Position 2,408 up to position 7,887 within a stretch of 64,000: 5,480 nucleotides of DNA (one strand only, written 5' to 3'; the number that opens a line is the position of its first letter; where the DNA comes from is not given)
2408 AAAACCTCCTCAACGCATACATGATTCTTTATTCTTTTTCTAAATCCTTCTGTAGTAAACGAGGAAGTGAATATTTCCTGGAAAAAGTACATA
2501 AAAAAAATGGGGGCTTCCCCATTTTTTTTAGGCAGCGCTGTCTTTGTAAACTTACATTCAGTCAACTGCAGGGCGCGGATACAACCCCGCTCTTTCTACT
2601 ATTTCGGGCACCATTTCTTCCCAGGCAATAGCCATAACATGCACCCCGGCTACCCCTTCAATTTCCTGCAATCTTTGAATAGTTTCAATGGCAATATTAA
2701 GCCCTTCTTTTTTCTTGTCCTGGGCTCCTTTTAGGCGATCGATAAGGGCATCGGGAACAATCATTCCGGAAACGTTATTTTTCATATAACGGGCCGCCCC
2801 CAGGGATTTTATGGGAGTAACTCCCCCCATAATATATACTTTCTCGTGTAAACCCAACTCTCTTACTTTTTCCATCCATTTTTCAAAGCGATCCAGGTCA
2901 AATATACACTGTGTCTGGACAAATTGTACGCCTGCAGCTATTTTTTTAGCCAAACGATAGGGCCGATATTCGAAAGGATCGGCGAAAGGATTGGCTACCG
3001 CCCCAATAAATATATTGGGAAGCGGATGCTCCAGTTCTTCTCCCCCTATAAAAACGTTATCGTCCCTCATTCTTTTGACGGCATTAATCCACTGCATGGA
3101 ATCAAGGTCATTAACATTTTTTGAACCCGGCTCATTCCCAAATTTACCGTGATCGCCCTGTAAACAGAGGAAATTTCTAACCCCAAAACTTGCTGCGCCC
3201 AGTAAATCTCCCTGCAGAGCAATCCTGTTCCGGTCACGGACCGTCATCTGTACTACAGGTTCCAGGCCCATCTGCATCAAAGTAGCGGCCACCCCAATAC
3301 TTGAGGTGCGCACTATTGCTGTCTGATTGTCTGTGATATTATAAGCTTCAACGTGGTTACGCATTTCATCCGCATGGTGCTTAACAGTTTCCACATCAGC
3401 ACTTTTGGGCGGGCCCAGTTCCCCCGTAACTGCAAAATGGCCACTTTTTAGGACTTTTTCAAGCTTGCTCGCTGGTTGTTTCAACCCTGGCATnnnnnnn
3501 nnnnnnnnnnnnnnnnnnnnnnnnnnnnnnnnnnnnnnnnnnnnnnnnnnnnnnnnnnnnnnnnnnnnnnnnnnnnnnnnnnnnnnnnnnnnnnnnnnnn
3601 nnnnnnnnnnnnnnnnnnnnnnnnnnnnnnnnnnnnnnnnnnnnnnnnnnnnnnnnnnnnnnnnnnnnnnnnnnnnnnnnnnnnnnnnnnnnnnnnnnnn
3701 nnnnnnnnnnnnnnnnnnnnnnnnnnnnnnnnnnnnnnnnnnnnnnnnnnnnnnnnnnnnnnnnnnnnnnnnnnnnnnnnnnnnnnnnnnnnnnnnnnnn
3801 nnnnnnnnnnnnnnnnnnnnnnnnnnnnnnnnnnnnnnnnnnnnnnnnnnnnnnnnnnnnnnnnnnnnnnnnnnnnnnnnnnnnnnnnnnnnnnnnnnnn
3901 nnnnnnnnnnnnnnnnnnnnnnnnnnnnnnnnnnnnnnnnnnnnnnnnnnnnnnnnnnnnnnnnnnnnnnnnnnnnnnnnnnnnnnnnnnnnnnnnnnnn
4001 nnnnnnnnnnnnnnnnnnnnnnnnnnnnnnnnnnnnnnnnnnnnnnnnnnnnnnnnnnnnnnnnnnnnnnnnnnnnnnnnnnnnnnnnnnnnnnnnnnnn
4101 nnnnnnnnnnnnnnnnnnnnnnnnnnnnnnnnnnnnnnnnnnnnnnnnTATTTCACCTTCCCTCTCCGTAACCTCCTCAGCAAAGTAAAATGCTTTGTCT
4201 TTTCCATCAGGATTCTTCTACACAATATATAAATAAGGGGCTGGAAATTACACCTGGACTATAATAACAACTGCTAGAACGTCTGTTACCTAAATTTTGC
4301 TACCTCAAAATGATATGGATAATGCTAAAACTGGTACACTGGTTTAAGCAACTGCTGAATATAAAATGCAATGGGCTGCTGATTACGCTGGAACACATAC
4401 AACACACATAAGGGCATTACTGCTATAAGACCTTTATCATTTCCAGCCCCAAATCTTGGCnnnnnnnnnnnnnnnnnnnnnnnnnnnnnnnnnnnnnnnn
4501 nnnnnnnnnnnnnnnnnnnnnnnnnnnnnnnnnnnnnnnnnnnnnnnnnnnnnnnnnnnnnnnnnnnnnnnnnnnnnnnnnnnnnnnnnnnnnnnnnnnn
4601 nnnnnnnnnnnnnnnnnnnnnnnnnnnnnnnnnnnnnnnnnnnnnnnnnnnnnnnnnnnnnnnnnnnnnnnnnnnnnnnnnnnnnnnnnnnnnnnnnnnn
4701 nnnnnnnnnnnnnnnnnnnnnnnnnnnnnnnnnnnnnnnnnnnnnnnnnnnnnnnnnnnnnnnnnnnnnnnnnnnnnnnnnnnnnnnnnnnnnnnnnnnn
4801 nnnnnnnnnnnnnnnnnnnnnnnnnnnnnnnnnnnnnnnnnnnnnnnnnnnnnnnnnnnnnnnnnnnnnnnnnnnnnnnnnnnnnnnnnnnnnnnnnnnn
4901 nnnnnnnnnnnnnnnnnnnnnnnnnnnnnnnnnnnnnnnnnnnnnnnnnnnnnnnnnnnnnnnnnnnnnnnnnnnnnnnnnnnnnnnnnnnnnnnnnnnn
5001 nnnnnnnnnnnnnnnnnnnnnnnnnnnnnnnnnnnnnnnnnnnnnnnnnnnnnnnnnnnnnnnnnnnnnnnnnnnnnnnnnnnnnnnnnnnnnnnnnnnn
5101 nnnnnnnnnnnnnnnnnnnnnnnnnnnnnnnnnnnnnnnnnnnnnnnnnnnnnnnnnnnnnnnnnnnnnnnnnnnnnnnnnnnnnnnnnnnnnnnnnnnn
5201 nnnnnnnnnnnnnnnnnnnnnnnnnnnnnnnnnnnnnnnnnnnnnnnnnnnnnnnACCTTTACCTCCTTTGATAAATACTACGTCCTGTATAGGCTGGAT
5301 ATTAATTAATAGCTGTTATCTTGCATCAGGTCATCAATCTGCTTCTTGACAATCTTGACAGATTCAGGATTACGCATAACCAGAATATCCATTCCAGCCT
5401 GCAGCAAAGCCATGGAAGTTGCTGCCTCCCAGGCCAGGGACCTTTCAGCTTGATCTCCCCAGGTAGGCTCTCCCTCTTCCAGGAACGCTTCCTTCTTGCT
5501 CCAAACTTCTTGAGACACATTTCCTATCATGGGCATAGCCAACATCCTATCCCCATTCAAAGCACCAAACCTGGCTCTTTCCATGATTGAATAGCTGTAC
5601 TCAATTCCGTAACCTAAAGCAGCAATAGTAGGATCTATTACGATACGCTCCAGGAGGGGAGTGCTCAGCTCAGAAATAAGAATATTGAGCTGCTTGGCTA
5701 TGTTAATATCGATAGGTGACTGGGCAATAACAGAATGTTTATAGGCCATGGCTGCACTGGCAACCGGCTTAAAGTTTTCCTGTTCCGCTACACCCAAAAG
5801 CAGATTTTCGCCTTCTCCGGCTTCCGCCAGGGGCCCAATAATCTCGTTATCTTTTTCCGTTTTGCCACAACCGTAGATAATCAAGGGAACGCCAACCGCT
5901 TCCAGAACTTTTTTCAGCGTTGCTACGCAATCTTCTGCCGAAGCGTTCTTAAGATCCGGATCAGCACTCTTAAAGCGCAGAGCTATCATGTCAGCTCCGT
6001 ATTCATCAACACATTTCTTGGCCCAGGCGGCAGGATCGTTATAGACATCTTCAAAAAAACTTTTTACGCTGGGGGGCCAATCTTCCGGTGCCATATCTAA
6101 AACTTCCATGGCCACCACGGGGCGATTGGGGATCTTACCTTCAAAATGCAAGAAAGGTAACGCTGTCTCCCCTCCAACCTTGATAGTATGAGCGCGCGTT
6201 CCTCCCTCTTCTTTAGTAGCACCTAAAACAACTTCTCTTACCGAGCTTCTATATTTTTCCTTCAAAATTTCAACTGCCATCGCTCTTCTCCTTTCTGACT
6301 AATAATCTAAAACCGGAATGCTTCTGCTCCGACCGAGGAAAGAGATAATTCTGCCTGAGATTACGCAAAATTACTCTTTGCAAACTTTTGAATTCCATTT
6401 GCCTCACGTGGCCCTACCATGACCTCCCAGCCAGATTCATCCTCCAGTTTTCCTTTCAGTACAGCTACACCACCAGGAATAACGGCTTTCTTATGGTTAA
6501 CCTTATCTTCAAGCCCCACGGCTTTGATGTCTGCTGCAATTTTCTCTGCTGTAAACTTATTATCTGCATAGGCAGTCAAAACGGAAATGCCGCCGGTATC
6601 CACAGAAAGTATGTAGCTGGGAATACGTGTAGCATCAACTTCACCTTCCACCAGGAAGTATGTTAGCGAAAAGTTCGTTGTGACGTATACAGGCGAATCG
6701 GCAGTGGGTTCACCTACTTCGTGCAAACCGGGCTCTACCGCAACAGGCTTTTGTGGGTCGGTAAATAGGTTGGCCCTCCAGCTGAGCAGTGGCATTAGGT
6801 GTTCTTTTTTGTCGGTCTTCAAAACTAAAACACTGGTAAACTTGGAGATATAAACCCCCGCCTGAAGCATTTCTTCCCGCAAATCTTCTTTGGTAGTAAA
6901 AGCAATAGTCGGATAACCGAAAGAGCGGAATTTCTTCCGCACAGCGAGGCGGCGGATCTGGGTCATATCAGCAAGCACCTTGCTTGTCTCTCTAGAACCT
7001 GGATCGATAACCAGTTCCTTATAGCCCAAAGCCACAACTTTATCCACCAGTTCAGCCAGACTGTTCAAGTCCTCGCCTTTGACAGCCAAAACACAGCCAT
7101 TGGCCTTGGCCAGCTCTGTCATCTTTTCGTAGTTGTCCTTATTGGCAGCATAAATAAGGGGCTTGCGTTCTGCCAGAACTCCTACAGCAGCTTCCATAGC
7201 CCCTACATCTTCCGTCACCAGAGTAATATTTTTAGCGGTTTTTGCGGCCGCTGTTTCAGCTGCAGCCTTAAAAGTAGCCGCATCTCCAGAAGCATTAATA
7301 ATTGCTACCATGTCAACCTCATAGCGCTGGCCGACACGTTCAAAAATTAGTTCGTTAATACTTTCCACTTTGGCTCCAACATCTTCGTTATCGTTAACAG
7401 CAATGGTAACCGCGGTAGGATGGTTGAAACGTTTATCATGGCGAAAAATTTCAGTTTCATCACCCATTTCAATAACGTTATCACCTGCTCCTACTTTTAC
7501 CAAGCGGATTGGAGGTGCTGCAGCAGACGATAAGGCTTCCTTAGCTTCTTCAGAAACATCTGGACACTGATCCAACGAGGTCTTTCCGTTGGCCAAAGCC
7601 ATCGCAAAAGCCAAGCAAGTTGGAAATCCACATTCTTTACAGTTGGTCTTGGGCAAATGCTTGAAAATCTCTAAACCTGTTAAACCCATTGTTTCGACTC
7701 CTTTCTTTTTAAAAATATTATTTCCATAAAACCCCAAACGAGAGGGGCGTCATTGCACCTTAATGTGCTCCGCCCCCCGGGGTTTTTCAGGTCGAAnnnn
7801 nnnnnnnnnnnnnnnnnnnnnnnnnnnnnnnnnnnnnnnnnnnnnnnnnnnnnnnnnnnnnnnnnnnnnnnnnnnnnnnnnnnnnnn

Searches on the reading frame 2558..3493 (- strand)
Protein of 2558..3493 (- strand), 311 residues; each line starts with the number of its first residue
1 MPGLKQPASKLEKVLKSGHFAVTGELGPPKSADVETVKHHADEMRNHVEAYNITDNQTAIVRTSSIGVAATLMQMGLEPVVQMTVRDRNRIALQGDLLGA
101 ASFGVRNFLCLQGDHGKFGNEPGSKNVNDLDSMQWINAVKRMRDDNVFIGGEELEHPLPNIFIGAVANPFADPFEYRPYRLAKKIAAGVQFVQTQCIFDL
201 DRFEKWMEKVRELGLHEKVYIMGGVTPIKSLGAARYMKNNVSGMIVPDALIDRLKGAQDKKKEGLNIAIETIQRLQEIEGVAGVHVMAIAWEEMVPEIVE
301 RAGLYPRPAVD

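Call 53: search_protein_families(library=pfam, proteins=[window:2558-3493:-], max_evalue=0.00001)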
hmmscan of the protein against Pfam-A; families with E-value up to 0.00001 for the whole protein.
window:2558-3493:- (311 aa): 1 family
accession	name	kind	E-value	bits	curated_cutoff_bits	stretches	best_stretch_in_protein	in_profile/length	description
PF02219.23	MTHFR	-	4.2e-38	131.8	24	1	10-303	1-287/287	Methylenetetrahydrofolate reductase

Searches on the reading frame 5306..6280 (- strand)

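Call 53: search_protein_families(library=pfam, proteins=[window:5306-6280:-], max_evalue=0.00001)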
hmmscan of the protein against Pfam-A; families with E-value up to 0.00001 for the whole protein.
window:5306-6280:- (324 aa): 1 family
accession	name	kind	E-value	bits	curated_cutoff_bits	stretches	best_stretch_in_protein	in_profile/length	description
PF03599.22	CdhD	-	1.2e-45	156.4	24.8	1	16-264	1-223/387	CO dehydrogenase/acetyl-CoA synthase delta subunit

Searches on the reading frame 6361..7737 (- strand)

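Call 53: search_protein_families(library=pfam, proteins=[window:6361-7737:-], max_evalue=0.00001)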
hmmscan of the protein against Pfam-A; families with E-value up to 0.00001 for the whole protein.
window:6361-7737:- (458 aa): 2 families
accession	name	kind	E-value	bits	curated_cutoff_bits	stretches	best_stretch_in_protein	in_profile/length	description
PF03599.22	CdhD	-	1.5e-114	383.2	24.8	1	80-452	2-386/387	CO dehydrogenase/acetyl-CoA synthase delta subunit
PF04060.18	FeS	-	2.4e-15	56.4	23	1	28-59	1-32/33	Putative Fe-S cluster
